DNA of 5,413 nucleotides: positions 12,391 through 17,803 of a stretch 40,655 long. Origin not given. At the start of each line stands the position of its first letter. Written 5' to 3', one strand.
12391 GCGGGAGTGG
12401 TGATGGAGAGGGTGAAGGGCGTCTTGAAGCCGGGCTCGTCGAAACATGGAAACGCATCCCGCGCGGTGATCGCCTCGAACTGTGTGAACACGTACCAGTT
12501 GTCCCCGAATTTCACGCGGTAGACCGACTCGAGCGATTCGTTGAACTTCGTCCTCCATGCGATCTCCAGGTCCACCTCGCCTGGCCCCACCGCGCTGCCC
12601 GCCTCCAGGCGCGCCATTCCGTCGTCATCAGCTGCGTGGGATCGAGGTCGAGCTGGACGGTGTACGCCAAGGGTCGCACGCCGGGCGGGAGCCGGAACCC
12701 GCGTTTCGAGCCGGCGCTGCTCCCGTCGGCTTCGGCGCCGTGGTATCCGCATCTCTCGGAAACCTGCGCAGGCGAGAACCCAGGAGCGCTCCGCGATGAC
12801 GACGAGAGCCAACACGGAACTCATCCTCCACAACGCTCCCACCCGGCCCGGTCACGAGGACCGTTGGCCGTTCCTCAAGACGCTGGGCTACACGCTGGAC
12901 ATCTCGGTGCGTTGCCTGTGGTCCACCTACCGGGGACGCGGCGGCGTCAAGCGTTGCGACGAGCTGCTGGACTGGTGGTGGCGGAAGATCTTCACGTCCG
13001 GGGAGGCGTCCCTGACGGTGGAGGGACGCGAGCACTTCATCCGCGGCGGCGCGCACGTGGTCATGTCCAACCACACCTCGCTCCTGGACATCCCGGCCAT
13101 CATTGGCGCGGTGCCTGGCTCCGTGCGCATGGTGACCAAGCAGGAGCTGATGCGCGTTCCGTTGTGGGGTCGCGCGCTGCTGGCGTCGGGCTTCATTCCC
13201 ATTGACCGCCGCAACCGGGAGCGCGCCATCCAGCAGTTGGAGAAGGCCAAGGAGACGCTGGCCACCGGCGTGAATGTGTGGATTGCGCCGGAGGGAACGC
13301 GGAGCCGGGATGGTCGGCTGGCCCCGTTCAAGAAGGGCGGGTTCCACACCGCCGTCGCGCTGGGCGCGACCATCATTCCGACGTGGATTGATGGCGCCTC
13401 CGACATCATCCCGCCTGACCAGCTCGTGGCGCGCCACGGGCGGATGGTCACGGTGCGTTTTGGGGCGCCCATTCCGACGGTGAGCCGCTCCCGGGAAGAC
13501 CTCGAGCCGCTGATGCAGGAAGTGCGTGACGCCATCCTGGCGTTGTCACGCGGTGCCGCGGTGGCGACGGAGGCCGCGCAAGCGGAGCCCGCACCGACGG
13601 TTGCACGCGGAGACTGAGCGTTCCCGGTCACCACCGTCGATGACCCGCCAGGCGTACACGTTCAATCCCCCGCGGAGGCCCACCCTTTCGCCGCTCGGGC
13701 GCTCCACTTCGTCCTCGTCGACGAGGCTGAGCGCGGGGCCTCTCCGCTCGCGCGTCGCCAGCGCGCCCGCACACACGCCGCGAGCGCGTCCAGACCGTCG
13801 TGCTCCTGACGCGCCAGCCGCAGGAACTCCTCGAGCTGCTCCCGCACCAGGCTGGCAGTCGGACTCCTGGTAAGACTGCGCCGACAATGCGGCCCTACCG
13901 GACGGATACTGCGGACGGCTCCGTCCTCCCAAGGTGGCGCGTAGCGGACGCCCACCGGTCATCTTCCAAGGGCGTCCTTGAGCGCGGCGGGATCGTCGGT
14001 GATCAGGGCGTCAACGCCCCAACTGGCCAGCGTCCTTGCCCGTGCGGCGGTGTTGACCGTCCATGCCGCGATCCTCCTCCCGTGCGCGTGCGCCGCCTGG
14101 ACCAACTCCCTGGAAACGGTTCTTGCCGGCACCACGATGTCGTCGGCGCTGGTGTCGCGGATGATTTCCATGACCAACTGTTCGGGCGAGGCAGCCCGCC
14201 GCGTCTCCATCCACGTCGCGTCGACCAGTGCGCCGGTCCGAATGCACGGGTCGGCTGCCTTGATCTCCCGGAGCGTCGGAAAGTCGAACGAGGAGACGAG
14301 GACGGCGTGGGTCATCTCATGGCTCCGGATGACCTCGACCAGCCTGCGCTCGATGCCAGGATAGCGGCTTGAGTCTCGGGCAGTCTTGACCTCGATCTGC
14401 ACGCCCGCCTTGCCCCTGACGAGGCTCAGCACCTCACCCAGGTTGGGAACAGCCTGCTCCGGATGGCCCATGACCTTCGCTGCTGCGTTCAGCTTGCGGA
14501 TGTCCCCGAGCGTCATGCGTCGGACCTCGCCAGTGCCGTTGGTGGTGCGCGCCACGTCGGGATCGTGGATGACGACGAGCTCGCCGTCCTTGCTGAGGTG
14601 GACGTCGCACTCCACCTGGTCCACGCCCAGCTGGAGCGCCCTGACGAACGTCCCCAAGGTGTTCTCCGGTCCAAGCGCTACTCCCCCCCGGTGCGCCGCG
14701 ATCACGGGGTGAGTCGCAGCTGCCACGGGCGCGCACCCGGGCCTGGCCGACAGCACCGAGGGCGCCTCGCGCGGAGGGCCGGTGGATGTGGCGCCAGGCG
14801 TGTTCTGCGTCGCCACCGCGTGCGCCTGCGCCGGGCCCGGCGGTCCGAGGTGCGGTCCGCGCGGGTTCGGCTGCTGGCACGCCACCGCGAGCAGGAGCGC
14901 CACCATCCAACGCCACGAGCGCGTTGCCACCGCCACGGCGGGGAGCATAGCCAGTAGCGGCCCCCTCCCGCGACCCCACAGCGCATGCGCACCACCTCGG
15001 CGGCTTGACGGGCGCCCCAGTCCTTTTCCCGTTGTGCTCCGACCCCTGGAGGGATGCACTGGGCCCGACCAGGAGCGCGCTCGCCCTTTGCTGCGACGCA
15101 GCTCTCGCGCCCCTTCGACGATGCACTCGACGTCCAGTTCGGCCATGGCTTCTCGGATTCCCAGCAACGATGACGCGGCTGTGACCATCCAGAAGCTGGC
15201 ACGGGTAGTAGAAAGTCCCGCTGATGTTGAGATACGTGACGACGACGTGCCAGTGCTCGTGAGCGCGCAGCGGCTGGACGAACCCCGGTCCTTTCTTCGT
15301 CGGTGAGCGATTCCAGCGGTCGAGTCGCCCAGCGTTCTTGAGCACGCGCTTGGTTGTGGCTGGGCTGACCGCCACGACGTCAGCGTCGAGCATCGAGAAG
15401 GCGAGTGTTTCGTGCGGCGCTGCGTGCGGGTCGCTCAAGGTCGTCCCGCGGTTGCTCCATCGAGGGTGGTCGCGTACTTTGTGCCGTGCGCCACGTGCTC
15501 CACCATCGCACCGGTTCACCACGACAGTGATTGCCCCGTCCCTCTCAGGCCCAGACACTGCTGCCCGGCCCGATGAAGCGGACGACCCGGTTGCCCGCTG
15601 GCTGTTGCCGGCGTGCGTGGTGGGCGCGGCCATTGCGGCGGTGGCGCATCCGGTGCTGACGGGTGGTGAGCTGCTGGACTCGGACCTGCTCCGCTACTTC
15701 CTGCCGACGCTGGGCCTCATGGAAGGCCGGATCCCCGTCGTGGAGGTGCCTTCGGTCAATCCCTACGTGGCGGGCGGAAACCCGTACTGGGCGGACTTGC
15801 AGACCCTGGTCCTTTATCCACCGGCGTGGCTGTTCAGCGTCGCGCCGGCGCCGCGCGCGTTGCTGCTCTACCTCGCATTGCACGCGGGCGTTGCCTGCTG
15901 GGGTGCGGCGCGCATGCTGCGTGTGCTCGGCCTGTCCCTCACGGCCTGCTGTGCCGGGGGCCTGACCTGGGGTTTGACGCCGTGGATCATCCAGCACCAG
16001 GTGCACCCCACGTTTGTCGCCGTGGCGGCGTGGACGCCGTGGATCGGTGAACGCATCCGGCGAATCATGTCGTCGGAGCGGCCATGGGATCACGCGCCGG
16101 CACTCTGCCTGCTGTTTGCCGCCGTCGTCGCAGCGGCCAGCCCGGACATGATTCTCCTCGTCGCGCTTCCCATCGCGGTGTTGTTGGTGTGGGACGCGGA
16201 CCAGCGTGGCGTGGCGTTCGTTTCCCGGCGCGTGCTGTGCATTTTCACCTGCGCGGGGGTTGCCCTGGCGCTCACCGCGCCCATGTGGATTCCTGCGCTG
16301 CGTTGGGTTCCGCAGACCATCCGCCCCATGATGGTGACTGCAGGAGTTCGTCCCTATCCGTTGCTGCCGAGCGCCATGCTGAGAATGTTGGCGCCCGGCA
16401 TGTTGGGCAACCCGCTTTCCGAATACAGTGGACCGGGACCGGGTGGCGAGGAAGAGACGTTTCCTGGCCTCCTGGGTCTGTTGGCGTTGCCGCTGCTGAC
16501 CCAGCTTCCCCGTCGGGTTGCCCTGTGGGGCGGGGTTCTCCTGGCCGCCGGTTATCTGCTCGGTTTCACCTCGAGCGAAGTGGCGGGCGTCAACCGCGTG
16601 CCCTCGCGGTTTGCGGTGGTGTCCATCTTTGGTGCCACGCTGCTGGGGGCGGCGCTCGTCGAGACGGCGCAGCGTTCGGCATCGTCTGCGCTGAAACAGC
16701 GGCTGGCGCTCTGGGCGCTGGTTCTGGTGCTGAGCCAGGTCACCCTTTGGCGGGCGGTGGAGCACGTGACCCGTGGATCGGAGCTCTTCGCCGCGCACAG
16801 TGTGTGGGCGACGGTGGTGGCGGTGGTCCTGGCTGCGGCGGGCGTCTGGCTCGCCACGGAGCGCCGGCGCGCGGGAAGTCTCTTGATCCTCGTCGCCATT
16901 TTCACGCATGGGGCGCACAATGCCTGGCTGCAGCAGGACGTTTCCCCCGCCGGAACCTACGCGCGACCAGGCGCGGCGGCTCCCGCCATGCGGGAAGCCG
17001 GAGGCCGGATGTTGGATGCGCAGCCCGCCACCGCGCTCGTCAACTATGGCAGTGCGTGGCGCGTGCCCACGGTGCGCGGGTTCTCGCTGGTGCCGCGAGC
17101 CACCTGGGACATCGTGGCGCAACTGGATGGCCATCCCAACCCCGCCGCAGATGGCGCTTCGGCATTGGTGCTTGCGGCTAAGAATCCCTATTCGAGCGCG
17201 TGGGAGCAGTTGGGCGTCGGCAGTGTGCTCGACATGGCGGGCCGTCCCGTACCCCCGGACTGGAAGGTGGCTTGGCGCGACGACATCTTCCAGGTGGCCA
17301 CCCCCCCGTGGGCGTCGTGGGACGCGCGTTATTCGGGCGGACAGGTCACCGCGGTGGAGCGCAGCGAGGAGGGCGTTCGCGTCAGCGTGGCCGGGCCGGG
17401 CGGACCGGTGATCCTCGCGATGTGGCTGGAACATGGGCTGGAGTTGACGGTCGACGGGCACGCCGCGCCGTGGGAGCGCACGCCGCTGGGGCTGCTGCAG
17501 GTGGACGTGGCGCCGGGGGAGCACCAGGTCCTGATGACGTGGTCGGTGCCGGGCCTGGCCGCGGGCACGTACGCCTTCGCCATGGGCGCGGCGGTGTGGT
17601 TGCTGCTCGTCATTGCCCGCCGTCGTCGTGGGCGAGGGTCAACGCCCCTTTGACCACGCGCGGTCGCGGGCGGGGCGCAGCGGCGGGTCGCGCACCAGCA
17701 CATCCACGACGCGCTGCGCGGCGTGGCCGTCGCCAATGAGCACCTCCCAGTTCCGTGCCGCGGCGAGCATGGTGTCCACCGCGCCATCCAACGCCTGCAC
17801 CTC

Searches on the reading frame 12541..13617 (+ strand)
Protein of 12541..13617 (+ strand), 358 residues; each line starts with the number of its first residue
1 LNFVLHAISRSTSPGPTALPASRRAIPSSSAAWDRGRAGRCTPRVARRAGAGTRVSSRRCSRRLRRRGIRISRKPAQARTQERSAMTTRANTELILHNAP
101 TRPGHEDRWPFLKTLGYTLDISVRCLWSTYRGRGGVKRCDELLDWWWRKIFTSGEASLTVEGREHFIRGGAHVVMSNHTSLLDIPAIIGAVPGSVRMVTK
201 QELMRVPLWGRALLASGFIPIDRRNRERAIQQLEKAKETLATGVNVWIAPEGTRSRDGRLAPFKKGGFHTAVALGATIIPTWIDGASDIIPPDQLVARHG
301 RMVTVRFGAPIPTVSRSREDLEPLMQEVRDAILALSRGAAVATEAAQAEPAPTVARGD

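Call 34: search_protein_families(library=pfam, proteins=[window:12541-13617:+], max_evalue=0.001)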
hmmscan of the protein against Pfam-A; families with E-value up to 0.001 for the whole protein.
window:12541-13617:+ (358 aa): 1 family
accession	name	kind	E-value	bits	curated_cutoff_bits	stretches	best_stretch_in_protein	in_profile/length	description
PF01553.26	Acyltransferase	-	7.1e-31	107.2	23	1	158-283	2-131/132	Acyltransferase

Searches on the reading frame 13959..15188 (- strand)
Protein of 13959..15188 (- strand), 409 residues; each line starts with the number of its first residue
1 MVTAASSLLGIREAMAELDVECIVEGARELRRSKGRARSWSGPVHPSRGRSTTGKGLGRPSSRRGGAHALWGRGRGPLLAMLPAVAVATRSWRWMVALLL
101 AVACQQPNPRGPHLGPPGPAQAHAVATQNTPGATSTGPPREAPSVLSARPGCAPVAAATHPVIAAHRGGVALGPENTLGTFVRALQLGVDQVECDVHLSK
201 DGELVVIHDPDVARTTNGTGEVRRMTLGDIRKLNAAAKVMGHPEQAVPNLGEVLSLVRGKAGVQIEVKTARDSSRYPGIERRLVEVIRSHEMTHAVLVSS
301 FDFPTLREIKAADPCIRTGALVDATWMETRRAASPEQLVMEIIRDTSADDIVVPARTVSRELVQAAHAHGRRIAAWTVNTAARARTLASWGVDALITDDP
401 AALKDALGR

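Call 34: search_protein_families(library=pfam, proteins=[window:13959-15188:-], max_evalue=0.001)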
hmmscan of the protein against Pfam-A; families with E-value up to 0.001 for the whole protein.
window:13959-15188:- (409 aa): 2 families
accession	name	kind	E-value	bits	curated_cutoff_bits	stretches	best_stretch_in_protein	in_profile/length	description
PF03009.23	GDPD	-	4.1e-44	152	23.6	1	166-401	1-243/244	Glycerophosphoryl diester phosphodiesterase family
PF13653.12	GDPD_2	-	0.00099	20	27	0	374-401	3-30/30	Glycerophosphoryl diester phosphodiesterase family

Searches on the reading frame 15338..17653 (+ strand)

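Call 34: search_protein_families(library=pfam, proteins=[window:15338-17653:+], max_evalue=0.001)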
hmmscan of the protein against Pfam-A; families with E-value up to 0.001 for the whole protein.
window:15338-17653:+ (771 aa): 1 family
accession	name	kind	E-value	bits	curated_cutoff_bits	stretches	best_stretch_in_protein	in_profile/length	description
PF09586.16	YfhO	-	6.8e-05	21.9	28.5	0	699-744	787-832/835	Bacterial membrane protein YfhO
